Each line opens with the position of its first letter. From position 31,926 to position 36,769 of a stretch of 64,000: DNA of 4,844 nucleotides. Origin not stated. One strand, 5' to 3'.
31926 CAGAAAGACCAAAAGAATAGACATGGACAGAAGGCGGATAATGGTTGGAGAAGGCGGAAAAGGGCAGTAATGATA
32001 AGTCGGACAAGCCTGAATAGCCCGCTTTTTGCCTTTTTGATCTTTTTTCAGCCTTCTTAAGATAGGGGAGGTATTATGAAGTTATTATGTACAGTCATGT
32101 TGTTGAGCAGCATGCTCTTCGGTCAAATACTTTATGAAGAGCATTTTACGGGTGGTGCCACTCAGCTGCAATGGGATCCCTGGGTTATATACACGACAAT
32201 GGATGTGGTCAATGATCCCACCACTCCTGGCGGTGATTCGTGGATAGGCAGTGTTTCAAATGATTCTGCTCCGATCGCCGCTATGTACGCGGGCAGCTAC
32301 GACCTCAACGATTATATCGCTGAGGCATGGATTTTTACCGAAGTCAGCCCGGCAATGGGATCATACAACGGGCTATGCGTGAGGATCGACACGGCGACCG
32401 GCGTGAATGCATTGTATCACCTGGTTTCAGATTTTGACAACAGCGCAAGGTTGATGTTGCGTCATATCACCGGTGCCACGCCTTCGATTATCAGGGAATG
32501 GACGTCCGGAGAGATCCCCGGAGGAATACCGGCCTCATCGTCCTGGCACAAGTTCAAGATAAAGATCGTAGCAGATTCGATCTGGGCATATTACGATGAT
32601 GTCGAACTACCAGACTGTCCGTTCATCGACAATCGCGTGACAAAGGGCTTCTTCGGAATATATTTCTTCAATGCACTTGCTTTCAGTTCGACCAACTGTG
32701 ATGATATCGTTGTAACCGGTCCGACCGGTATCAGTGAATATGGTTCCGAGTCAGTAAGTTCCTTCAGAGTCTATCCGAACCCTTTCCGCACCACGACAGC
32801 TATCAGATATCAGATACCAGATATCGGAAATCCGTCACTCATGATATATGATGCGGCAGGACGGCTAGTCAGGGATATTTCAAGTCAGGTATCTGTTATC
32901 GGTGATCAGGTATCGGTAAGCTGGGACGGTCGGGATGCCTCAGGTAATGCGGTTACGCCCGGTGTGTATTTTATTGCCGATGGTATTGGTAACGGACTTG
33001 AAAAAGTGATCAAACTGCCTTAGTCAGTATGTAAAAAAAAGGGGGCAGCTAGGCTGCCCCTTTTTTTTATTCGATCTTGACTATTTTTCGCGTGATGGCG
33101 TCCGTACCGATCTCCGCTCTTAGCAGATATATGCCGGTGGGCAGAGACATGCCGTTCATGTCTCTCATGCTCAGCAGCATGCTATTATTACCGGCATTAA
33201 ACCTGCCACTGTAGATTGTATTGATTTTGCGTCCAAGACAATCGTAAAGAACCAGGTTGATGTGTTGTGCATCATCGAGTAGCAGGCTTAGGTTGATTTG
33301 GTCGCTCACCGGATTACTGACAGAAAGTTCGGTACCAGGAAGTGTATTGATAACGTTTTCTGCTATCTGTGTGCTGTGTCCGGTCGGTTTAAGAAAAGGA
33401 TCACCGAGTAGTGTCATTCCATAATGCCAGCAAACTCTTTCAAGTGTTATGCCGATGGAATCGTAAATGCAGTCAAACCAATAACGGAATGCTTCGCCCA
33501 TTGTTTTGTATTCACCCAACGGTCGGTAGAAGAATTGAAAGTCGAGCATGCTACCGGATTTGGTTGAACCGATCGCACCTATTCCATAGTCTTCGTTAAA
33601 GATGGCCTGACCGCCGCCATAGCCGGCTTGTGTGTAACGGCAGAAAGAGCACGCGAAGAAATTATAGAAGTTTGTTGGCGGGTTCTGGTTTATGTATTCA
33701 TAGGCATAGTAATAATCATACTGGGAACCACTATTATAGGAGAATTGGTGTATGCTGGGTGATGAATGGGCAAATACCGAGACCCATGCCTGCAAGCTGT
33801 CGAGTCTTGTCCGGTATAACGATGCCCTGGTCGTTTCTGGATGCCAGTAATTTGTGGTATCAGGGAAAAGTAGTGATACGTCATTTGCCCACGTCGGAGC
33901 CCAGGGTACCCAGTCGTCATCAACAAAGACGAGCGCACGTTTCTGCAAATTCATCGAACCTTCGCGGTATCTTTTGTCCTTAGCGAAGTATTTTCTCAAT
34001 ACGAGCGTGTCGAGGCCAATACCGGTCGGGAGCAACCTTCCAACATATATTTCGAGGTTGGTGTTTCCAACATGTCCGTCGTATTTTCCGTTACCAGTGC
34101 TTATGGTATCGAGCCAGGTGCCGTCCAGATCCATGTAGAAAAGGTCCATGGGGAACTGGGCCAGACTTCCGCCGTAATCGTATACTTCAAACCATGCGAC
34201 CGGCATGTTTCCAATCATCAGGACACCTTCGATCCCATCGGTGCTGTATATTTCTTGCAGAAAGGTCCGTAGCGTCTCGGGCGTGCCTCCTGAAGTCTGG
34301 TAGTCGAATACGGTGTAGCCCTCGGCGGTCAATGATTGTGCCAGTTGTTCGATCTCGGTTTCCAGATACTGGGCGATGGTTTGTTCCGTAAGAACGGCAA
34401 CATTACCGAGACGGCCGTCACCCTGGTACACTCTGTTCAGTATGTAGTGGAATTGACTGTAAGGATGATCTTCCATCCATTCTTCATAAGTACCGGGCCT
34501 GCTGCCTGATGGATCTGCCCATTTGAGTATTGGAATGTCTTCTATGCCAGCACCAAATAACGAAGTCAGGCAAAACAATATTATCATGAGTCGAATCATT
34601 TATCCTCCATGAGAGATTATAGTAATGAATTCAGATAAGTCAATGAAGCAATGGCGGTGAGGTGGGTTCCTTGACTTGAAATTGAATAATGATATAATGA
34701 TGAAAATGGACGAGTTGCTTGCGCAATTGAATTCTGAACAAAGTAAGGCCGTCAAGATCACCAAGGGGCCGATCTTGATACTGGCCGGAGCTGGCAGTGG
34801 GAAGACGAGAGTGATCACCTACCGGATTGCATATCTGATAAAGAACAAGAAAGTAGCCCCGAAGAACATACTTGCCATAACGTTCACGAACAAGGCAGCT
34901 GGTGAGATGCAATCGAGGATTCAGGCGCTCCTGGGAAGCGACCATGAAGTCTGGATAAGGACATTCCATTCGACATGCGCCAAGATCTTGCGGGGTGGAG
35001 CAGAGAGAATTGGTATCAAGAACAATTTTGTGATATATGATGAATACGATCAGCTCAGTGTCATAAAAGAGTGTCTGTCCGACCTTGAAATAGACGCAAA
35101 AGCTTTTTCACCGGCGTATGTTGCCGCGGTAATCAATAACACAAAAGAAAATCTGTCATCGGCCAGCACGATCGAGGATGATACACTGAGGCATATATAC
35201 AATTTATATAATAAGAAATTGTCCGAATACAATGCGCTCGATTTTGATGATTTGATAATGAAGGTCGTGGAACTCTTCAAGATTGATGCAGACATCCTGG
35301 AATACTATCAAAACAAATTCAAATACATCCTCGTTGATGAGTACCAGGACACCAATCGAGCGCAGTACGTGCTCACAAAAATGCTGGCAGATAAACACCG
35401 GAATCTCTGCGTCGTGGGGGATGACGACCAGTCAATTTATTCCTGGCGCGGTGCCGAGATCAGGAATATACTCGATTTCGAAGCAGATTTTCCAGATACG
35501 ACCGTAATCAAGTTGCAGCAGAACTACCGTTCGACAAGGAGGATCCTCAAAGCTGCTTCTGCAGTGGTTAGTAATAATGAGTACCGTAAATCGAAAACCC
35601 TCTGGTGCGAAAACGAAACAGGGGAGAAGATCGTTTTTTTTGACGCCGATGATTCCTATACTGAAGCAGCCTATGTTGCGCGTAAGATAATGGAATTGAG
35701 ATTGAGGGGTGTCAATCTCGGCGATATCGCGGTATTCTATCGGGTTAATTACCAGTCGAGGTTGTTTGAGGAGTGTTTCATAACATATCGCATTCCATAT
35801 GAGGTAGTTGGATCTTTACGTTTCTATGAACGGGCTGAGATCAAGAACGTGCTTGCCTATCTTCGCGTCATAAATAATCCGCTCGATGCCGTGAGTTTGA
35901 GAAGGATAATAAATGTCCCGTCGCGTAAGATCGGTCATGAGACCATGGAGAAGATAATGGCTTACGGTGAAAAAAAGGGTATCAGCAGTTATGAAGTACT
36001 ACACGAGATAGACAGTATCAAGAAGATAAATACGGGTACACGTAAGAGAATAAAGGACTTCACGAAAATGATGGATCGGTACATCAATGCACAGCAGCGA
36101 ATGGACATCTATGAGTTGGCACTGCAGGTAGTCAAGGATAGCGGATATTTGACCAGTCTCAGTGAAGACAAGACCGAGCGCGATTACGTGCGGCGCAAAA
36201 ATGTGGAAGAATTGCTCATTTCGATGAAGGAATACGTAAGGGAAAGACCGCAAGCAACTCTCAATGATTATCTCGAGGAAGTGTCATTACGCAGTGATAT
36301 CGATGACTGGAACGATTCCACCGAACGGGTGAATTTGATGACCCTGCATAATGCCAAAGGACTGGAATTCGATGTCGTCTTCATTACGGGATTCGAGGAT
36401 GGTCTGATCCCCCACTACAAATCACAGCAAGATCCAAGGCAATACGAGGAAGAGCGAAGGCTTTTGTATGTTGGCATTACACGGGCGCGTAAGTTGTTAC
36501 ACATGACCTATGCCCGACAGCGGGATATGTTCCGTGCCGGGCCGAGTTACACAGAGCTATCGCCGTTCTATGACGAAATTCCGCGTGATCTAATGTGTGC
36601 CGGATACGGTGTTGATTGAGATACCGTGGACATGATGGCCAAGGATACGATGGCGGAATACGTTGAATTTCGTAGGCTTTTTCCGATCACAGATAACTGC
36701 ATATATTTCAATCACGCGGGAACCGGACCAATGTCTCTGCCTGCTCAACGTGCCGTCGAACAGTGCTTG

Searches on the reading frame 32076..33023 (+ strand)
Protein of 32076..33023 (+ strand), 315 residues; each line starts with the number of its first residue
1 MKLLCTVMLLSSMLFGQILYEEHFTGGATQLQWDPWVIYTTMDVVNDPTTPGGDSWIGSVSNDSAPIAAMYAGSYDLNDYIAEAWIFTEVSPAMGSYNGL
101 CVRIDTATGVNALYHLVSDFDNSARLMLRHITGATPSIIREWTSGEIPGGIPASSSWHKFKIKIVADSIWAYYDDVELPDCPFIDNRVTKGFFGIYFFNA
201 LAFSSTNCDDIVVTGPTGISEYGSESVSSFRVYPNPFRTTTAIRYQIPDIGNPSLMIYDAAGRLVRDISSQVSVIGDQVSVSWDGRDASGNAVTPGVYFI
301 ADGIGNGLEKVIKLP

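Call 57: search_protein_families(library=pfam, proteins=[window:32076-33023:+], max_evalue=0.0001)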
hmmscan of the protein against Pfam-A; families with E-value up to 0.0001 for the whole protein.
window:32076-33023:+ (315 aa): 1 family
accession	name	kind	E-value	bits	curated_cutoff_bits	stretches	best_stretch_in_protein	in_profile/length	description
PF13860.13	FlgD_ig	-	5.2e-08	33.2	27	1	250-299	22-70/79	FlgD Ig-like domain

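Call 58: search_protein_families(library=ncbifam, proteins=[window:32076-33023:+], max_evalue=0.001)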
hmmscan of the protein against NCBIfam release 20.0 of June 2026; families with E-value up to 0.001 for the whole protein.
window:32076-33023:+ (315 aa): 7 families
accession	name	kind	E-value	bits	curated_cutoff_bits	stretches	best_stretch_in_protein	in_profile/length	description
TIGR04183.1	Por_Secre_tail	domain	3.7e-07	30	23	1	232-313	1-71/72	T9SS type A sorting domain-containing protein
NF033707.1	T9SS_sortase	equivalog_domain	7.5e-07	27.2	420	1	226-300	995-1073/1095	type IX secretion system sortase PorU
NF052228.1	T9SS_PorZ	equivalog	2.2e-06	26.4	260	1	224-302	667-740/757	type IX secretion system anionic LPS delivery protein PorZ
NF009277.0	PRK12634.1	equivalog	4.7e-06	26.8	333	1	254-301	125-171/221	flagellar basal body rod modification protein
NF005176.1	PRK06655.1-1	equivalog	3.1e-05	24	230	1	249-300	95-145/197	flagellar hook assembly protein FlgD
NF052323.1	T9SSA_dep_M6i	equivalog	0.00043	18.3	600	1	233-287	961-1014/1043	T9SS-dependent M6-like inactivated metalloprotease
NF038113.1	T9SSA_dep_M36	equivalog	0.00062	18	885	1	226-272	790-833/869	T9SS-dependent M36 family metallopeptidase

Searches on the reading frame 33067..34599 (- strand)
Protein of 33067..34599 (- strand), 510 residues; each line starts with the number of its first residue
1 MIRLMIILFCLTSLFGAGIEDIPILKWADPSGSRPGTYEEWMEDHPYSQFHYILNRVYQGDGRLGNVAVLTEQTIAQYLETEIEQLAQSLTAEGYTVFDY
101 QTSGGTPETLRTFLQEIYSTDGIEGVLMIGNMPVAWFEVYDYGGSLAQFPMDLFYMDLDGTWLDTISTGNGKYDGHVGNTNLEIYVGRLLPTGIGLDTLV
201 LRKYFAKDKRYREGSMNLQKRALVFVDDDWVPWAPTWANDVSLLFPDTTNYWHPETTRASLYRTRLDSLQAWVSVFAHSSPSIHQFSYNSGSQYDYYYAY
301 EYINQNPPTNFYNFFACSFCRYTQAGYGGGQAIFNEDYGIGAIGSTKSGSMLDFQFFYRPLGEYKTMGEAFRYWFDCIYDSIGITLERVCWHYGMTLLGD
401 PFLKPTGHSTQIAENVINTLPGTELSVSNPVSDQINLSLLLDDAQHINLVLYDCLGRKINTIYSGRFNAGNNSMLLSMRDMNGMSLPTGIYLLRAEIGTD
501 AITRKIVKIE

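Call 6: search_protein_families(library=pfam, proteins=[window:33067-34599:-], max_evalue=0.01)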
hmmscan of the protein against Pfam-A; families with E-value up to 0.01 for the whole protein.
window:33067-34599:- (510 aa): 1 family
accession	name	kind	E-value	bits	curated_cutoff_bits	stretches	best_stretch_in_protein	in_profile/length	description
PF18962.6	Por_Secre_tail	-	7.5e-06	26.6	27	1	429-507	4-74/75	Secretion system C-terminal sorting domain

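Call 7: search_protein_families(library=ncbifam, proteins=[window:33067-34599:-], max_evalue=0.01)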
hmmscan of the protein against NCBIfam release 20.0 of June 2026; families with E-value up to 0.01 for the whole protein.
window:33067-34599:- (510 aa): 2 families
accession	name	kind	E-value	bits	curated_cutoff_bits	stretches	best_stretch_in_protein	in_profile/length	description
TIGR04183.1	Por_Secre_tail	domain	7.6e-07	29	23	1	429-508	4-71/72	T9SS type A sorting domain-containing protein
NF005176.1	PRK06655.1-1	equivalog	0.0015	18.5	230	1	409-497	64-149/197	flagellar hook assembly protein FlgD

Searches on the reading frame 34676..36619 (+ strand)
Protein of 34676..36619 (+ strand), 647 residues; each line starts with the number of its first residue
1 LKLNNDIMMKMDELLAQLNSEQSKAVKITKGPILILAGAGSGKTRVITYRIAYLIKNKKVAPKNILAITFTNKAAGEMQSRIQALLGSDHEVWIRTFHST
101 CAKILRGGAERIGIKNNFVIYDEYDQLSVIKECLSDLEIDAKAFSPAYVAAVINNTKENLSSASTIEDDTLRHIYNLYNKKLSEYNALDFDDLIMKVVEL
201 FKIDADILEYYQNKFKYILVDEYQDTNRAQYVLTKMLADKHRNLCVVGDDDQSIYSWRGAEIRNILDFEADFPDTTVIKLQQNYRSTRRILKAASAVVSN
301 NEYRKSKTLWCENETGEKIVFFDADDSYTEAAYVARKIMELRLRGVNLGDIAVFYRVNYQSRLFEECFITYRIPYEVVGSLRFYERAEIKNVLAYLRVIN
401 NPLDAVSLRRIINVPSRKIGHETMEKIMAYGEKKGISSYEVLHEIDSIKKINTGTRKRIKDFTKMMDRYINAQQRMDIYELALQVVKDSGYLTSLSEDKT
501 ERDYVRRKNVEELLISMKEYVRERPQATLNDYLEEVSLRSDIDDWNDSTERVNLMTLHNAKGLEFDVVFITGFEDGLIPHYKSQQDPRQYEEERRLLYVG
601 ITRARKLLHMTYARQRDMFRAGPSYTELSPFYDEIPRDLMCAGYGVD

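Call 6: search_protein_families(library=pfam, proteins=[window:34676-36619:+], max_evalue=0.01)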
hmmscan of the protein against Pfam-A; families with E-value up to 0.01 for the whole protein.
window:34676-36619:+ (647 aa): 9 families
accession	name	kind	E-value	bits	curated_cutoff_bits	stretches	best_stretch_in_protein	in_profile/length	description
PF00580.27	UvrD-helicase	-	2.6e-95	319.6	23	1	18-273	1-271/271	UvrD/REP helicase N-terminal domain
PF13361.12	UvrD_C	-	3.1e-78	264.1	25.6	1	278-614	1-349/350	UvrD-like helicase C-terminal domain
PF13245.12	AAA_19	-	3.2e-25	89.3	25.1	1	22-256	1-132/134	AAA domain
PF13538.12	UvrD_C_2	-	3.1e-11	43.4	27.4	1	554-610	4-51/52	UvrD-like helicase C-terminal domain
PF01443.25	Viral_helicase1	-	2.4e-07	31.2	21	0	551-609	176-225/228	Viral superfamily 1 RNA helicase core domain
PF13604.12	AAA_30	-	7.1e-07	29.6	27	0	17-83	1-67/191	AAA domain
PF13086.12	AAA_11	-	0.00045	20.5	27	1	17-99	1-92/257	AAA domain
PF13173.12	AAA_14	-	0.0072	16.8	27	0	175-244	20-93/129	AAA domain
PF04851.21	ResIII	-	0.0074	16.6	22.5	0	28-102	21-92/164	Type III restriction enzyme, res subunit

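Call 7: search_protein_families(library=ncbifam, proteins=[window:34676-36619:+], max_evalue=0.01)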
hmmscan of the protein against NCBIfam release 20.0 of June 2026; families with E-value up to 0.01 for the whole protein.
window:34676-36619:+ (647 aa): 18 families
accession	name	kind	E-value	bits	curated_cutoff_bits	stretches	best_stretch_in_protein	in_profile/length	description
TIGR01073.1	pcrA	equivalog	2e-239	796.7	911.2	1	14-640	1-636/725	DNA helicase PcrA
NF008743.0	PRK11773.1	equivalog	2.2e-183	611.5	965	1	9-640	1-641/720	DNA helicase II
TIGR01074.1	rep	equivalog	7.5e-183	609.4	951.45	1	17-638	1-636/668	DNA helicase Rep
TIGR01075.1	uvrD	equivalog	7.8e-176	586.4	1144.45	1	14-640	1-636/715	DNA helicase II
NF008172.0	PRK10919.1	equivalog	7.6e-140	467.2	1168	1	17-638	2-636/673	DNA helicase Rep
NF008276.0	PRK11054.1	equivalog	6.4e-51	173.6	543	3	17-111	196-289/684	DNA helicase IV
TIGR02785.1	addA_Gpos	equivalog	3e-48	164.5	707.65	3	170-297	340-479/1234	helicase-exonuclease AddAB subunit AddA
TIGR00609.1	recB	equivalog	1.9e-41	142.2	696.05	2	150-615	305-815/1175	exodeoxyribonuclease V subunit beta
TIGR02784.1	addA_alphas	equivalog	3.6e-33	115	860.75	4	173-306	346-501/1138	double-strand break repair helicase AddA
NF010485.0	PRK13909.1-2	equivalog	2.1e-31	109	650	2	173-570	283-629/909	RecB-like helicase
NF010487.0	PRK13909.1-4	equivalog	1.2e-30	106.5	759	2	182-419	292-548/924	RecB-like helicase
NF041464.1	HelD_BACSU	equivalog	2.3e-19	68.8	419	2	211-362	543-687/779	RNA polymerase recycling motor HelD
NF008128.0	PRK10876.1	equivalog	4.8e-13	47.7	1697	1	165-300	326-463/1181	exodeoxyribonuclease V subunit beta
NF041254.1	motor_HelR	exception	4e-11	41.9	750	1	180-299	484-600/706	RNA polymerase recycling motor ATPase HelR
NF041258.1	motor_HelR_2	exception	1.3e-05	23.7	1100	1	10-69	163-225/713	RNA polymerase recycling motor ATPase HelR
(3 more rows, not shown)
